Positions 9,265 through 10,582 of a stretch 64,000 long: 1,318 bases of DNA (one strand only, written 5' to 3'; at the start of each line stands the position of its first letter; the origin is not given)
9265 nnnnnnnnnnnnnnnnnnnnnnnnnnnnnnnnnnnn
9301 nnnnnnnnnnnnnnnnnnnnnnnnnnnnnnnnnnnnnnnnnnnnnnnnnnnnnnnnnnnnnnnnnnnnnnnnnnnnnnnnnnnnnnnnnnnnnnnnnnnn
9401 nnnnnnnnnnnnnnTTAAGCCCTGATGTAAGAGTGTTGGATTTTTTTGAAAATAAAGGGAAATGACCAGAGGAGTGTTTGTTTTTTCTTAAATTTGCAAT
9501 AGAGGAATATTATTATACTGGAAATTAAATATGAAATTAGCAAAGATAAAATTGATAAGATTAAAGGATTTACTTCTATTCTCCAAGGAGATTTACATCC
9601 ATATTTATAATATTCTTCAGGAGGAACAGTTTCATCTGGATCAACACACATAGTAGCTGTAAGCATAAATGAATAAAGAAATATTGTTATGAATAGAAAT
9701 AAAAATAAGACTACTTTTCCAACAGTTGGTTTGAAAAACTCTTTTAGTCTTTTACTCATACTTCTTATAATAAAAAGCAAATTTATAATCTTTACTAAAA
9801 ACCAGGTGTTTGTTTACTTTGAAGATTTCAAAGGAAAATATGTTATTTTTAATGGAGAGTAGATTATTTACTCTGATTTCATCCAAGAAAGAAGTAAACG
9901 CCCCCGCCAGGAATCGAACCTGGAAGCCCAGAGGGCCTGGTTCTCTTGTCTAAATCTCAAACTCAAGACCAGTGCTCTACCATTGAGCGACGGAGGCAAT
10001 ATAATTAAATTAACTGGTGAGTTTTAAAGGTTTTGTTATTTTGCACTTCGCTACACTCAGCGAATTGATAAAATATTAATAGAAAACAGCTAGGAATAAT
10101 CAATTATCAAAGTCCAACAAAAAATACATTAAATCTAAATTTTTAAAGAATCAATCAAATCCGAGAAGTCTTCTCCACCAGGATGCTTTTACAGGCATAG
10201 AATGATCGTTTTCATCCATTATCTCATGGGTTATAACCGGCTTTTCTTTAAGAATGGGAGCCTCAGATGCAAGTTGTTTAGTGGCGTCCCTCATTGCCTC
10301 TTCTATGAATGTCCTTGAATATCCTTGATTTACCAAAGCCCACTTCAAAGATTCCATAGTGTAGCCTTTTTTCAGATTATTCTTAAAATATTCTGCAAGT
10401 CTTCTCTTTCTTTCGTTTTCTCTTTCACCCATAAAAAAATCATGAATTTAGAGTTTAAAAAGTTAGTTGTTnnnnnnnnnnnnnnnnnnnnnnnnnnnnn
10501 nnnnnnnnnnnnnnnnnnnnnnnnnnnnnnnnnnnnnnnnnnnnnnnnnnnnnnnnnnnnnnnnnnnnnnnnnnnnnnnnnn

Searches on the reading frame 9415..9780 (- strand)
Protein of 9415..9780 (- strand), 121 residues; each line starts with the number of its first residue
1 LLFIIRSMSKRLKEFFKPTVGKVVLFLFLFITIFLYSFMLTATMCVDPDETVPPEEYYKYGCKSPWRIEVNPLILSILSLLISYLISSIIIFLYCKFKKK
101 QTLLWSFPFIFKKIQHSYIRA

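Call 61: search_protein_families(library=pfam, proteins=[window:9415-9780:-], max_evalue=0.01)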
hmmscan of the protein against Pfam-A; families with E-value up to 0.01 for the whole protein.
window:9415-9780:- (121 aa): 1 family
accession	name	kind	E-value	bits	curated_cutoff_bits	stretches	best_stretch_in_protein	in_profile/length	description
PF14126.11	DUF4293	-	0.0043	17.7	27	1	25-110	7-92/153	Domain of unknown function (DUF4293)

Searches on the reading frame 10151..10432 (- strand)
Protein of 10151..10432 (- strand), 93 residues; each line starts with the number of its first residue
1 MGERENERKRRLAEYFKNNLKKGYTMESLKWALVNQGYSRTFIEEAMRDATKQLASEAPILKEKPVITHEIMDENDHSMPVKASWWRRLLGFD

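Call 61: search_protein_families(library=pfam, proteins=[window:10151-10432:-], max_evalue=0.01)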
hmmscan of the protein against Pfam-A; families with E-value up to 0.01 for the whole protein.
window:10151-10432:- (93 aa): 0 families

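Call 73: search_protein_families(library=ncbifam, proteins=[window:10151-10432:-], max_evalue=0.01)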
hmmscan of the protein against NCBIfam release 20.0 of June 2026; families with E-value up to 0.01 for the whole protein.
window:10151-10432:- (93 aa): 0 families
